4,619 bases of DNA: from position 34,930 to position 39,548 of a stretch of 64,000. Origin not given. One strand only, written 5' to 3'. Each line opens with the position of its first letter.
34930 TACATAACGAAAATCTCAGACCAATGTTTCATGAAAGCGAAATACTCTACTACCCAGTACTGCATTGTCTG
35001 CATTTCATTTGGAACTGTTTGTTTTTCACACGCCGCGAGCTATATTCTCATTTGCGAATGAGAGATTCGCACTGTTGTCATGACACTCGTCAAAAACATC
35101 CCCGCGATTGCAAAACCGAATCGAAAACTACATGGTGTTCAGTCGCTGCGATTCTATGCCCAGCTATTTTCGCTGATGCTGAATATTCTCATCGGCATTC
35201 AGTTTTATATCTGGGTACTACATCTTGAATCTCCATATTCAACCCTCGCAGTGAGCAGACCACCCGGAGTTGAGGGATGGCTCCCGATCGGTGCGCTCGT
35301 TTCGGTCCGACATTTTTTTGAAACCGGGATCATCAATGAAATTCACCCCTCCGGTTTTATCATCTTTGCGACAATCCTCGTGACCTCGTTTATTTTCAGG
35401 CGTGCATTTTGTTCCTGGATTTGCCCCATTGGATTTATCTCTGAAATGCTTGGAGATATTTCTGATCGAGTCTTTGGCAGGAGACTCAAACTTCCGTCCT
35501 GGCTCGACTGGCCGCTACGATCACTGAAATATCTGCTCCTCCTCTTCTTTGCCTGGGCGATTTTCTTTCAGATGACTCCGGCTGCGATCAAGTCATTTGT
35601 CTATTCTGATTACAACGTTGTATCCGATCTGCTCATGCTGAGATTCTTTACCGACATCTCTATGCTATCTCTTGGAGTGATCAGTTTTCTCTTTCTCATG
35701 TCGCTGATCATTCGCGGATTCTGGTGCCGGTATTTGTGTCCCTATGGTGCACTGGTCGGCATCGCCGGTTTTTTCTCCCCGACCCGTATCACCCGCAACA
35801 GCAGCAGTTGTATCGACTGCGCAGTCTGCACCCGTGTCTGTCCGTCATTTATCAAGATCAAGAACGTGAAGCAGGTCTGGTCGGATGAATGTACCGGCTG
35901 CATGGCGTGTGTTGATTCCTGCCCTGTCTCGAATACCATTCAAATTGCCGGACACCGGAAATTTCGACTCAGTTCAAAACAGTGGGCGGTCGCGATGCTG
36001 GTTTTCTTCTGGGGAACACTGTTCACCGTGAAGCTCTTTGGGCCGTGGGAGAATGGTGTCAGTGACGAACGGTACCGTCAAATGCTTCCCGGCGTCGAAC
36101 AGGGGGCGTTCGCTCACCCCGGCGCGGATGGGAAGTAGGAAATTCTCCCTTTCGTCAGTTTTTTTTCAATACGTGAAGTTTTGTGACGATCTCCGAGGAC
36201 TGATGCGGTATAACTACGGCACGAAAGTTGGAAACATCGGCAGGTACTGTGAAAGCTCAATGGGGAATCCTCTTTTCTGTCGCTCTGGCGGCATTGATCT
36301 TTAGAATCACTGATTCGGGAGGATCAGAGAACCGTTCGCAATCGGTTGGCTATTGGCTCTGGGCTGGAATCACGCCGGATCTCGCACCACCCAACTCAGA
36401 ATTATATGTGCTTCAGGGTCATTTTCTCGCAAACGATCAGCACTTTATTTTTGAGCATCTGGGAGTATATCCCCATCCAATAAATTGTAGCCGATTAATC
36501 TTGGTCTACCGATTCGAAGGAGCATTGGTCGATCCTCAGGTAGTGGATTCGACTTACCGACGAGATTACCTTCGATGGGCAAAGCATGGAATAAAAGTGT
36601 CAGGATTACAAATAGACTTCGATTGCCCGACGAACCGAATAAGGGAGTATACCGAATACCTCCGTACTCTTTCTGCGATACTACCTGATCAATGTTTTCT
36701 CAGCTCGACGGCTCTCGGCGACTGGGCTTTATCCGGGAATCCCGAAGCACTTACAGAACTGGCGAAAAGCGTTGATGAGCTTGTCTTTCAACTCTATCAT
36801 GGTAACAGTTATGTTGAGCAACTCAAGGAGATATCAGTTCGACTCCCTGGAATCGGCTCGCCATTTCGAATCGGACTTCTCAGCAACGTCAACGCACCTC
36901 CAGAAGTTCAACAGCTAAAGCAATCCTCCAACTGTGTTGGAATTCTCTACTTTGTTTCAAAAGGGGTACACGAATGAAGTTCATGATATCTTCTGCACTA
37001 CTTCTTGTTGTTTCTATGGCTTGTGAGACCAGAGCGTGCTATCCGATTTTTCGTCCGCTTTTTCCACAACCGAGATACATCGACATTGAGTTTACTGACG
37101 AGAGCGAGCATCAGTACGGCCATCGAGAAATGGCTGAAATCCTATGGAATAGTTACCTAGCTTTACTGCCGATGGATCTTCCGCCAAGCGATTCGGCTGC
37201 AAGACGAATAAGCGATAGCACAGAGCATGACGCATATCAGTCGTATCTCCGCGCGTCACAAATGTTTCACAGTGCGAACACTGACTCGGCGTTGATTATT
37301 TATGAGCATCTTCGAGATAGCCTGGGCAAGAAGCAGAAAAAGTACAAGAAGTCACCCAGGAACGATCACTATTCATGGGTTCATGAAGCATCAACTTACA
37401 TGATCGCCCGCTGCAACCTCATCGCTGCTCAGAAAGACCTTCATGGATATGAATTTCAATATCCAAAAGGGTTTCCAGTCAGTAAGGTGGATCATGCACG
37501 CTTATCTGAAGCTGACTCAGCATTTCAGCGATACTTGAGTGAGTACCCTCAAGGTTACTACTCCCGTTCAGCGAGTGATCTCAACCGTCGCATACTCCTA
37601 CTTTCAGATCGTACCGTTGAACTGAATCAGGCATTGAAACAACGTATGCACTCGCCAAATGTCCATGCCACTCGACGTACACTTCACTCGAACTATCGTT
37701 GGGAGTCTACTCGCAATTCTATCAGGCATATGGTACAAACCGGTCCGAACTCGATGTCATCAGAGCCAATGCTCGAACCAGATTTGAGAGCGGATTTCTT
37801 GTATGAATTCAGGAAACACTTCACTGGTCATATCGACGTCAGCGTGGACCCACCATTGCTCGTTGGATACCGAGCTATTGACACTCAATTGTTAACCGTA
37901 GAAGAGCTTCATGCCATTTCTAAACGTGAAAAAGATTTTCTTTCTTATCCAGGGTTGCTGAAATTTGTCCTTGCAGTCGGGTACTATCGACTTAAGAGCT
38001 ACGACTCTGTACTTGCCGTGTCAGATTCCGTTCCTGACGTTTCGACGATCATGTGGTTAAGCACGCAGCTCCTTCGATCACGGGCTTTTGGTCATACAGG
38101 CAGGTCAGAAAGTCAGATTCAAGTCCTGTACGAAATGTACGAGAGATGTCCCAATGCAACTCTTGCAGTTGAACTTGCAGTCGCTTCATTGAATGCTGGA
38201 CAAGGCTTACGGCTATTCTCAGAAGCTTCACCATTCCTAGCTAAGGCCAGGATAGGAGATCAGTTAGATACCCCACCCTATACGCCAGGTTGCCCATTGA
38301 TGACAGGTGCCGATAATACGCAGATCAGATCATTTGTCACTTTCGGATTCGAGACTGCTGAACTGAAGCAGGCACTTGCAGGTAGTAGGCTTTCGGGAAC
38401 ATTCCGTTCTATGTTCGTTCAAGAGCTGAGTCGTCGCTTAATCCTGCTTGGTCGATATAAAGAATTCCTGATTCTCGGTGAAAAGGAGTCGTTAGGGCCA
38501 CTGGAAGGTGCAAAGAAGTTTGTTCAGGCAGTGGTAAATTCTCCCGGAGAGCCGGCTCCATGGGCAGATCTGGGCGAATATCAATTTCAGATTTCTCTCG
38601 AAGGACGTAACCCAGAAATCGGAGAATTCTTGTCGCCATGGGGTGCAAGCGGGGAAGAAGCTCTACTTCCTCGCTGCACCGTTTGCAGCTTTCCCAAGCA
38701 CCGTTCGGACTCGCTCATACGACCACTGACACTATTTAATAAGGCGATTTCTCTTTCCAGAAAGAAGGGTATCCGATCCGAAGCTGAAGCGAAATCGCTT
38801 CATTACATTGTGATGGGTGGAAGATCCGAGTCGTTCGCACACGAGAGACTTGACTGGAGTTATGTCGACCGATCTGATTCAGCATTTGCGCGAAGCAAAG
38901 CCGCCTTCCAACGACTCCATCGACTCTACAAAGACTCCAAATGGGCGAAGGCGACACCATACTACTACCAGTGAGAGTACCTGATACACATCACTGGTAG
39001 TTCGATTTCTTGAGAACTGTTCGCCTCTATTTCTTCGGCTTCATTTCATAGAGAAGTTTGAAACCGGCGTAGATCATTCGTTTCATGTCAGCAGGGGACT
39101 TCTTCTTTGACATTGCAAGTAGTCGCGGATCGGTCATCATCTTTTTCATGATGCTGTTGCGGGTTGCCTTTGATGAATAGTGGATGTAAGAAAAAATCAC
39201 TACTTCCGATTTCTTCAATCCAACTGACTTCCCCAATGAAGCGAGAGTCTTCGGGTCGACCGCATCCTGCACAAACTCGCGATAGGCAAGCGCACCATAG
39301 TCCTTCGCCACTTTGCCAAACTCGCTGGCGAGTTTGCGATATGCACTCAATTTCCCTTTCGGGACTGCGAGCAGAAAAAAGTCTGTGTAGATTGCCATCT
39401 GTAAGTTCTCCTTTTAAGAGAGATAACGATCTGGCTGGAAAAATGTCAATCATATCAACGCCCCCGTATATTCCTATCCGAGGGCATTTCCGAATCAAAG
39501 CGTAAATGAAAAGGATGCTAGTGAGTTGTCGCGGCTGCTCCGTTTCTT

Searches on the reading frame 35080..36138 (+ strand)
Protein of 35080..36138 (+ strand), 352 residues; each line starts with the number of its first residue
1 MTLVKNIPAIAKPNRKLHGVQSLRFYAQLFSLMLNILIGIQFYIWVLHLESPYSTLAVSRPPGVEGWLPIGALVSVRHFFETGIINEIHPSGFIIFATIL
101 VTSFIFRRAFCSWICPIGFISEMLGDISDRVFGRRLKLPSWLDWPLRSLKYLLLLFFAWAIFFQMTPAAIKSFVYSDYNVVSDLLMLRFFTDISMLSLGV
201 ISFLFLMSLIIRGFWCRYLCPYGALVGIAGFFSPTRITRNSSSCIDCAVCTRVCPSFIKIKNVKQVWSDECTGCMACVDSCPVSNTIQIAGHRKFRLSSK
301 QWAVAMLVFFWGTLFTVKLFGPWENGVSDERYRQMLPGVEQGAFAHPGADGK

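Call 12: search_protein_families(library=pfam, proteins=[window:35080-36138:+], max_evalue=0.00001)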
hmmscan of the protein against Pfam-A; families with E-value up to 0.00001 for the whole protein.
window:35080-36138:+ (352 aa): 7 families
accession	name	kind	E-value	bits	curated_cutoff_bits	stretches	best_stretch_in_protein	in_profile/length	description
PF12801.12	Fer4_5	-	1.2e-18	67.2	22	1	89-134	2-47/48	4Fe-4S binding domain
PF00037.32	Fer4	-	9e-10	38.4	21.1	0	266-283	3-20/24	4Fe-4S binding domain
PF13237.11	Fer4_10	-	2.2e-08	34.3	25.5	1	237-282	2-53/53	4Fe-4S dicluster domain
PF14697.11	Fer4_21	-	5e-08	33.4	35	1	241-288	5-58/59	4Fe-4S dicluster domain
PF12838.12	Fer4_7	-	1e-07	32.7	27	0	271-292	2-22/52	4Fe-4S dicluster domain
PF13187.11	Fer4_9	-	4e-07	30.4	27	0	244-283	2-49/52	4Fe-4S dicluster domain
PF13746.11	Fer4_18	-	5.8e-07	30.1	27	1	238-282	55-96/114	4Fe-4S dicluster domain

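Call 76: search_protein_families(library=ncbifam, proteins=[window:35080-36138:+], max_evalue=1e-10)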
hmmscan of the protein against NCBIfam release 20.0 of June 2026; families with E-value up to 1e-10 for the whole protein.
window:35080-36138:+ (352 aa): 5 families
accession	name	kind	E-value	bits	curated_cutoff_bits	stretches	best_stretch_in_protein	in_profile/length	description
TIGR02163.1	napH_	subfamily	1.7e-23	83.5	213.05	1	101-283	72-248/255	NapH/MauN family ferredoxin-type protein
NF007013.0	PRK09477.1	equivalog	3e-22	79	234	1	98-283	90-271/286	quinol dehydrogenase ferredoxin subunit NapH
NF046105.1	TransRegNosR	equivalog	2.3e-14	52.6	1000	1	89-277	478-661/680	transcriptional regulator NosR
NF038196.1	ferrodoxin_EFR1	subfamily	4.2e-12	46.6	75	1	239-289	181-231/242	EFR1 family ferrodoxin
TIGR02745.1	ccoG_rdxA_fixG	equivalog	2.7e-11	43.1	316.7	0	240-281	229-267/435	cytochrome c oxidase accessory protein CcoG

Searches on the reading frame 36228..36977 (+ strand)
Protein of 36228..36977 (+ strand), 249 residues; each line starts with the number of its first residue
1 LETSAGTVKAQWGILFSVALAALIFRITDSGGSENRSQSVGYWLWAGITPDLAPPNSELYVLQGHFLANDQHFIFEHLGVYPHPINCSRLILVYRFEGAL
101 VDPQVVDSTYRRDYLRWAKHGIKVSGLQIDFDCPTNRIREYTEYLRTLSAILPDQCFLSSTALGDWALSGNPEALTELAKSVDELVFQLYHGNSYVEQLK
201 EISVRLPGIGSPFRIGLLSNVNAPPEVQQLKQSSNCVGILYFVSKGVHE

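Call 12: search_protein_families(library=pfam, proteins=[window:36228-36977:+], max_evalue=0.00001)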
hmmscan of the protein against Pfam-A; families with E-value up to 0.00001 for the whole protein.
window:36228-36977:+ (249 aa): 1 family
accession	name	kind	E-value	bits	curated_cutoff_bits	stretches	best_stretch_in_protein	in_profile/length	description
PF11340.13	DUF3142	-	7.5e-14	52.7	30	1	90-190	5-104/202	Protein of unknown function (DUF3142)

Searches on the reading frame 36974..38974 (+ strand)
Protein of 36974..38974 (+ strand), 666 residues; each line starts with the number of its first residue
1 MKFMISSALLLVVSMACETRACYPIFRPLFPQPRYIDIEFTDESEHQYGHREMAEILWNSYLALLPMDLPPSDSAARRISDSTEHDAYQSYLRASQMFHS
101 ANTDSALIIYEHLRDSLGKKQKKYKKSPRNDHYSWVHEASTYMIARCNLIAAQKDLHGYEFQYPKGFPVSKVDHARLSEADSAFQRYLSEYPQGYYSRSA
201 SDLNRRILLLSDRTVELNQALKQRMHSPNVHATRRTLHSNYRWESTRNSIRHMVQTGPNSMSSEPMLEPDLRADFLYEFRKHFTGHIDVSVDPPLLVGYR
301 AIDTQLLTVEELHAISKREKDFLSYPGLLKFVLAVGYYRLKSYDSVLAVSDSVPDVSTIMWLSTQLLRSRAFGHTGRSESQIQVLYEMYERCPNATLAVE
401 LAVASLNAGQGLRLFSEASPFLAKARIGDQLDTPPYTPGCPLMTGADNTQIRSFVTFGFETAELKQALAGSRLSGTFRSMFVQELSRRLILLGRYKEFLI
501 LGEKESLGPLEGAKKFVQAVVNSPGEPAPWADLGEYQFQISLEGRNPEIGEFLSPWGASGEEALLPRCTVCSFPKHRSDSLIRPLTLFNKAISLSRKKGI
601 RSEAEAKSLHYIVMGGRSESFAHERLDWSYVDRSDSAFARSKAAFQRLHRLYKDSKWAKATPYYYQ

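Call 4: search_protein_families(library=pfam, proteins=[window:36974-38974:+])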
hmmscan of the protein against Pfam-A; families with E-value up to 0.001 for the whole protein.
window:36974-38974:+ (666 aa): 0 families

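Call 5: search_protein_families(library=ncbifam, proteins=[window:36974-38974:+])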
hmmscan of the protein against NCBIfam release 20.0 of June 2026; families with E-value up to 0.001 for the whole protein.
window:36974-38974:+ (666 aa): 1 family
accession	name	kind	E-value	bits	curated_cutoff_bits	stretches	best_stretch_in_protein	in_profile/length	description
NF053584.1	T4P_rel_PA5441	subfamily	3.6e-22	78.8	300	1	78-231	194-328/727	PA5441 family protein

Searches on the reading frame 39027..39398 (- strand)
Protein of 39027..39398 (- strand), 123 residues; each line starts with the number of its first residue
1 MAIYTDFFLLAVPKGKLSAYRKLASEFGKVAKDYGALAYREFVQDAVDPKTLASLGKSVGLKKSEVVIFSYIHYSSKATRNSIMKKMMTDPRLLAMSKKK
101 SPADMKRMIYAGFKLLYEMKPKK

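Call 4: search_protein_families(library=pfam, proteins=[window:39027-39398:-])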
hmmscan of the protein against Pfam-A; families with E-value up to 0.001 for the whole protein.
window:39027-39398:- (123 aa): 1 family
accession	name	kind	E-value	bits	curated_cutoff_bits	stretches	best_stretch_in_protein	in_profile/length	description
PF07237.17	DUF1428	-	2.2e-28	98.9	27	1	4-99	2-96/102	Protein of unknown function (DUF1428)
